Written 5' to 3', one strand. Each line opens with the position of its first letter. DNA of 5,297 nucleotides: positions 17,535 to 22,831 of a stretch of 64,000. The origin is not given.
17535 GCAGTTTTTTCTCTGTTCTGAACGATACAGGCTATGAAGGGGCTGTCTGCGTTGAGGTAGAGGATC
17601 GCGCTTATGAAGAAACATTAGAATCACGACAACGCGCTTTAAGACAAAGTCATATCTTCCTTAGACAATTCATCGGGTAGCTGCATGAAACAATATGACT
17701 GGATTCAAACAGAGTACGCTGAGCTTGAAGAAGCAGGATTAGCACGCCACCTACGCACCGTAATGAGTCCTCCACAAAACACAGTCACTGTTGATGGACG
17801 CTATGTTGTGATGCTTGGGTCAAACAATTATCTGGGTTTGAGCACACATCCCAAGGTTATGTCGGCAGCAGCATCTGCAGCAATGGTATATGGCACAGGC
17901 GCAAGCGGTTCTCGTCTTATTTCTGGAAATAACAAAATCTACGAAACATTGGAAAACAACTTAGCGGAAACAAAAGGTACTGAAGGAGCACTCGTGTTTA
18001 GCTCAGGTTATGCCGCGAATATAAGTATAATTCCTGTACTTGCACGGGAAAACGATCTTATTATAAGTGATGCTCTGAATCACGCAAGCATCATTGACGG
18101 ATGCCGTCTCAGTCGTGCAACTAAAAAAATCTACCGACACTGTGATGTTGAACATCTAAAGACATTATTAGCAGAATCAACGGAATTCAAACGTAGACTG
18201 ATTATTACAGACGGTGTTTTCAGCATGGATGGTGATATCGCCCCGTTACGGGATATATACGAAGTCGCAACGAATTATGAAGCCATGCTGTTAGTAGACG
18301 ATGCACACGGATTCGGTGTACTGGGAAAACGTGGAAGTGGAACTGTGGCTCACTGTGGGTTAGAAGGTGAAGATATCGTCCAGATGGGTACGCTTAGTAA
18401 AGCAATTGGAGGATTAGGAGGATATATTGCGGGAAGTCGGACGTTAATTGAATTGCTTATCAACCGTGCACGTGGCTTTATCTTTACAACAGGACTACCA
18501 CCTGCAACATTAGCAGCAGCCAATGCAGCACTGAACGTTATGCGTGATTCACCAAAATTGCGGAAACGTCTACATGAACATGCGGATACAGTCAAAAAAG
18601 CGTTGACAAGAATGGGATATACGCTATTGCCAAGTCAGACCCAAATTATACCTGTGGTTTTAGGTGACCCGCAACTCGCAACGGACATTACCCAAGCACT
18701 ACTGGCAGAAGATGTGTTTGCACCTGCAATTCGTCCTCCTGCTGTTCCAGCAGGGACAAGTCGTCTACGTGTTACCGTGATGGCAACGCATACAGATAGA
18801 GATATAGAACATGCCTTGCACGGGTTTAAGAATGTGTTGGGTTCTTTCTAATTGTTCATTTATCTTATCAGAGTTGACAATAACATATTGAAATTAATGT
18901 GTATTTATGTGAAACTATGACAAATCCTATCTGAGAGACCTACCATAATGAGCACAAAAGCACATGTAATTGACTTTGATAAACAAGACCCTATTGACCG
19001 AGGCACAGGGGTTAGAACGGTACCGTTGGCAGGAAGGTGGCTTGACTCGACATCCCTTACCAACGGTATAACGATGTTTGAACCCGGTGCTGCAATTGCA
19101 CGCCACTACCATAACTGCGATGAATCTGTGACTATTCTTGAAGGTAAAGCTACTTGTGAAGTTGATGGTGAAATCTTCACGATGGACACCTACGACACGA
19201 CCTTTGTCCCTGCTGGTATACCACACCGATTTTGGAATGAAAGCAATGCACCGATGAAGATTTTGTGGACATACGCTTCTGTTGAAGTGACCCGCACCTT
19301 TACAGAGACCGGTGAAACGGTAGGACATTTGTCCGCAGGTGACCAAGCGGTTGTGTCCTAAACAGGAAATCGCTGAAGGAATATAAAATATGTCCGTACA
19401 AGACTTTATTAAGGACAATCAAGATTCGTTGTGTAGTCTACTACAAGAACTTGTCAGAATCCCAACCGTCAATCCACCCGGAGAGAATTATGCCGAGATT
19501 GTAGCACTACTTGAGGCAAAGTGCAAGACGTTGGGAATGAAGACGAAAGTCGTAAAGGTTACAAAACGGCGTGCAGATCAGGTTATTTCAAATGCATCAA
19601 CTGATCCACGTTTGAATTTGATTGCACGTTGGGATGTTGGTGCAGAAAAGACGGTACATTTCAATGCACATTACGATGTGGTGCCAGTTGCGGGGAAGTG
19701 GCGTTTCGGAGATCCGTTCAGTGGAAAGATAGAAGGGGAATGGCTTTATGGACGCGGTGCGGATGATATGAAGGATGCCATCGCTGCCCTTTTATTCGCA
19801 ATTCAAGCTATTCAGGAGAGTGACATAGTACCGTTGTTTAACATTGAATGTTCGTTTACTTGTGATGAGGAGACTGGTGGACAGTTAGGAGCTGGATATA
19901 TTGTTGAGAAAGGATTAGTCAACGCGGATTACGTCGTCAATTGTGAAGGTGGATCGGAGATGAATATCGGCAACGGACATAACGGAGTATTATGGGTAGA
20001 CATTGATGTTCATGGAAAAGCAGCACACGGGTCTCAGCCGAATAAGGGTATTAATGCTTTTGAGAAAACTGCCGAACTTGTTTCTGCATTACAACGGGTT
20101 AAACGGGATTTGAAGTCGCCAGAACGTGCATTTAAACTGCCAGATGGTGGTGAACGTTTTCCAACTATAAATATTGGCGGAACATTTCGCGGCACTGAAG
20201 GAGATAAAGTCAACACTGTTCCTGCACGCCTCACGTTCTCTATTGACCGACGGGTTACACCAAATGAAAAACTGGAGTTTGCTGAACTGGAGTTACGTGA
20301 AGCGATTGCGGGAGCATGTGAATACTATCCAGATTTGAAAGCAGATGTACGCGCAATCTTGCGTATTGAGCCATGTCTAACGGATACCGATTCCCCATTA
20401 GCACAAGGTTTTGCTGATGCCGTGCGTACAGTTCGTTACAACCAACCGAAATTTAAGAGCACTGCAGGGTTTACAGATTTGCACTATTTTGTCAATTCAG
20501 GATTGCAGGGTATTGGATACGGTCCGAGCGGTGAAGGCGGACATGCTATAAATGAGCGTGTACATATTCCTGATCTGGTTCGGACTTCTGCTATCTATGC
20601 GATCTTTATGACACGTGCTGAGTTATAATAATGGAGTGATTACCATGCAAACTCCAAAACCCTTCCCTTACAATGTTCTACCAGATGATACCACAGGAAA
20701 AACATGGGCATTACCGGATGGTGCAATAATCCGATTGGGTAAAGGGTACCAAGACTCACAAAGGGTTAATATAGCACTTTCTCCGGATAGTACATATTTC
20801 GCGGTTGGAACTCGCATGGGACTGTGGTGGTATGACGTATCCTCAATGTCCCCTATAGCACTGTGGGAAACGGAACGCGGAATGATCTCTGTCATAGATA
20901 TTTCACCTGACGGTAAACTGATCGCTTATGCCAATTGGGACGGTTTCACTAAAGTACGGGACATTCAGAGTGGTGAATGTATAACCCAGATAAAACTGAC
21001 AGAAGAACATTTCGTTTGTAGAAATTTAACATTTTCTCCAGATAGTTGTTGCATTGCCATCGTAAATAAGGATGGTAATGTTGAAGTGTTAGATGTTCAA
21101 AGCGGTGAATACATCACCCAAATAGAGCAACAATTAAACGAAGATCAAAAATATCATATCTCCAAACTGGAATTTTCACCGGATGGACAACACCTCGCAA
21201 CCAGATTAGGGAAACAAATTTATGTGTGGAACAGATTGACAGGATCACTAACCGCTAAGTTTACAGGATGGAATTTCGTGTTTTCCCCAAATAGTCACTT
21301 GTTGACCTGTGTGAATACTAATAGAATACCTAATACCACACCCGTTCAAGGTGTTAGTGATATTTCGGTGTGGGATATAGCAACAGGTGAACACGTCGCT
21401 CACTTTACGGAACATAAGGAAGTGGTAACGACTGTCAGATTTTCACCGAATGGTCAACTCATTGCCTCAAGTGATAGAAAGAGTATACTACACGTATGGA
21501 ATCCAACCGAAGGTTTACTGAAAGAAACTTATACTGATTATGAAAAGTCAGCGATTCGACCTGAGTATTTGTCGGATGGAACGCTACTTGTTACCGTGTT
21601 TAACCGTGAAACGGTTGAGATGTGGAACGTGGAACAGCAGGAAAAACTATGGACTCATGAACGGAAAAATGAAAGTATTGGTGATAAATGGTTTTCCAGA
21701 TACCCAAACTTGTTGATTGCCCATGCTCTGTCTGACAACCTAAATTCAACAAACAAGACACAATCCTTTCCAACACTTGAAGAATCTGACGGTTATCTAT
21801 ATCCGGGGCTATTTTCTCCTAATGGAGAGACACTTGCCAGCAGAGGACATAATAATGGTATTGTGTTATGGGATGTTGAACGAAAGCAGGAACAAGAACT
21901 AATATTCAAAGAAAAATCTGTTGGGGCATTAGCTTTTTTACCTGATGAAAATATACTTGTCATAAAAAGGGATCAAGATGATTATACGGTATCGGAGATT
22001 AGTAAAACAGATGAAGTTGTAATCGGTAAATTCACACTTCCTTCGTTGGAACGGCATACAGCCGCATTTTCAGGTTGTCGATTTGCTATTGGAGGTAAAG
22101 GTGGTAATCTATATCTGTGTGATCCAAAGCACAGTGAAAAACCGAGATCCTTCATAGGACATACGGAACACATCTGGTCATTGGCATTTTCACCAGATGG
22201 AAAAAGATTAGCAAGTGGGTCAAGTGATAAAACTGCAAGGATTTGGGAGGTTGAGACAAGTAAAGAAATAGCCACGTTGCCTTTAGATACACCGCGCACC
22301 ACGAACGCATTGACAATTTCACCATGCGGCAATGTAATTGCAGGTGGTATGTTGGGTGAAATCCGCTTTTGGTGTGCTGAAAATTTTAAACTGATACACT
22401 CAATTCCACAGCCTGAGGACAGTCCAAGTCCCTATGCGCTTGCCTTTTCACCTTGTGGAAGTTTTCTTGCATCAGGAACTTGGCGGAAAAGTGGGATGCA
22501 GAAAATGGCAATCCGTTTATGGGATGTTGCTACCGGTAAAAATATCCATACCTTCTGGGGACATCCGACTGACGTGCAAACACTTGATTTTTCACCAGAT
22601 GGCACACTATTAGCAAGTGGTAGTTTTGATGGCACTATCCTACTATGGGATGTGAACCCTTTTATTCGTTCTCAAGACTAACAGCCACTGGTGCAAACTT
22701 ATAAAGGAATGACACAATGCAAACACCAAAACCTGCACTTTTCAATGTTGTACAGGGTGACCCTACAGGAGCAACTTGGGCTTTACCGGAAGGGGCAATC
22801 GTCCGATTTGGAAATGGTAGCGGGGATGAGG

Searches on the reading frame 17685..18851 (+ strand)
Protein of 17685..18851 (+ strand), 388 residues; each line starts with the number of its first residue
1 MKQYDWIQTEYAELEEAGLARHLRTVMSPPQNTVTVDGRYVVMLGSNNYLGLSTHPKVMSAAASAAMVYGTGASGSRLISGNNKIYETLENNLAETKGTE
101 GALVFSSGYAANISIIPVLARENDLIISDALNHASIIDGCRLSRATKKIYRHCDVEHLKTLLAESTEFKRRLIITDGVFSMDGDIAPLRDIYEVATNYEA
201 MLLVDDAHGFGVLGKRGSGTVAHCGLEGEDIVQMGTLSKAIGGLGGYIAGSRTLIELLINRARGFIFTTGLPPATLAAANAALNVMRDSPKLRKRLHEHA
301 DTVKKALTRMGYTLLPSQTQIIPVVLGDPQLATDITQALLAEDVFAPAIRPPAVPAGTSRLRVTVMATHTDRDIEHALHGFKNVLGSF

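Call 19: search_protein_families(library=pfam, proteins=[window:17685-18851:+], max_evalue=0.00001)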
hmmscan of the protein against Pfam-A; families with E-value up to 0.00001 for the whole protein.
window:17685-18851:+ (388 aa): 2 families
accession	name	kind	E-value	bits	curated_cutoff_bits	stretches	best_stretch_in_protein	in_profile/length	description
PF00155.27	Aminotran_1_2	-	6.9e-66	223.3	19.7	1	41-379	3-359/361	Aminotransferase class I and II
PF01212.27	Beta_elim_lyase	-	2.1e-06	27.7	27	1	59-320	14-279/288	Beta-eliminating lyase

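Call 45: search_protein_families(library=ncbifam, proteins=[window:17685-18851:+], max_evalue=0.00001)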
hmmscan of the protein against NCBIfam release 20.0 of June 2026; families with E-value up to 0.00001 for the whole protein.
window:17685-18851:+ (388 aa): 12 families
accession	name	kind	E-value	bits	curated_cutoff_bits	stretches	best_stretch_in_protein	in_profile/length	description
TIGR00858.1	bioF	equivalog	3.5e-143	476.8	426.45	1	20-379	2-362/365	8-amino-7-oxononanoate synthase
TIGR01825.1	gly_Cac_T_rel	subfamily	7.8e-131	436.3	535.4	1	8-384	2-378/385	BioF/Kbl family PLP-dependent acyltransferase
NF005394.0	PRK06939.1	equivalog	5.9e-122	407.2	460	1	3-384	5-390/397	glycine C-acetyltransferase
NF047600.1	SerpalmtaseCFB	equivalog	1.1e-104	350.3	640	1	11-384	15-388/395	serine palmitoyltransferase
TIGR01822.1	2am3keto_CoA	equivalog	1e-100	337.5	493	1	5-384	3-386/393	glycine C-acetyltransferase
NF047599.1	SerpalmtaseBetaP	equivalog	1.5e-100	336.7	500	1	3-384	6-389/394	serine palmitoyltransferase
TIGR01821.1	5aminolev_synth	equivalog_domain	6.1e-97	325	338.55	1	37-384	42-393/402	5-aminolevulinate synthase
NF047603.1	SerpalmtaseAlphaP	equivalog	2.1e-82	276.9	670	1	13-382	17-390/399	serine palmitoyltransferase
NF005526.0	PRK07179.1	equivalog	9.3e-64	215.5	428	1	41-381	56-392/407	alpha-hydroxyketone-type quorum-sensing autoinducer synthase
NF005697.0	PRK07505.1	subfamily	1.8e-39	135.5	342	1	31-385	40-399/405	hypothetical protein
NF004608.1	PRK05937.1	equivalog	7.9e-39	133.5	399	1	71-307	41-279/366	8-amino-7-oxononanoate synthase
NF002877.0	PRK03317.1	equivalog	1.6e-06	27.1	409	1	183-368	179-353/374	histidinol-phosphate transaminase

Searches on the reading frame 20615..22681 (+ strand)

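Call 19: search_protein_families(library=pfam, proteins=[window:20615-22681:+], max_evalue=0.00001)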
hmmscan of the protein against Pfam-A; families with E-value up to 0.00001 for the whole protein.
window:20615-22681:+ (688 aa): 41 families (the best 25 are shown)
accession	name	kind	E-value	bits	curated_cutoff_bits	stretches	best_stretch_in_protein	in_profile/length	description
PF25174.1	Beta-prop_THOC3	-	1.4e-80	270.7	305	4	490-684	17-204/272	THOC3 beta-propeller domain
PF24814.1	WD40_Prp19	-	7.5e-61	206.1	320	3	489-680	21-206/281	Prp19 WD40 domain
PF25173.1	Beta-prop_WDR3_1st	-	4.9e-60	202.8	154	4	199-369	8-172/184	WDR3 first beta-propeller domain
PF00400.38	WD40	-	2.2e-53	176.9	27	2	511-544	5-38/39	WD domain, G-beta repeat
PF24817.1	WD40_WDHD1_1st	-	3.4e-50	171.3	109.9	3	470-623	82-242/291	WDHD1 first WD40 domain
PF23414.1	Beta-prop_EML_2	-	2.8e-48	165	90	3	520-681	1-154/266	Echinoderm microtubule-associated protein second beta-propeller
PF24807.1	WD40_CDC20-Fz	-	3.1e-45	155.1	200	2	409-678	24-292/292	CDC20/Fizzy WD40 domain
PF25175.1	Beta-prop_WDR5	-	8.2e-41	140.6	250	4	265-370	7-112/296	WDR5 beta-propeller domain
PF25168.1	Beta-prop_WDR36-Utp21_2nd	-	8.3e-33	114.5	84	2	505-585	228-306/335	WDR36/Utp21 second beta-propeller domain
PF25391.1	WD40_Gbeta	-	2.8e-31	109.2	150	3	631-681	164-214/340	G protein beta WD-40 repeat protein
PF24105.1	Beta-prop_CAF1B_HIR1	-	8.4e-31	107.7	80.5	1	513-576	126-188/383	CAF1B/HIR1 beta-propeller domain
PF12894.13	ANAPC4_WD40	-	6.1e-30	103.7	22.9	0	516-559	37-80/91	Anaphase-promoting complex subunit 4 WD40 domain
PF24796.1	WDR55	-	7.3e-30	104.5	200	1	259-380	44-165/296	WDR55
PF25172.1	Beta-prop_WDR3_2nd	-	2e-29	103.2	140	1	491-551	54-114/293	WDR3 second beta-propeller domain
PF24805.1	EIF3I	-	3.8e-26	92.4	200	1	512-681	47-218/324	EIF3I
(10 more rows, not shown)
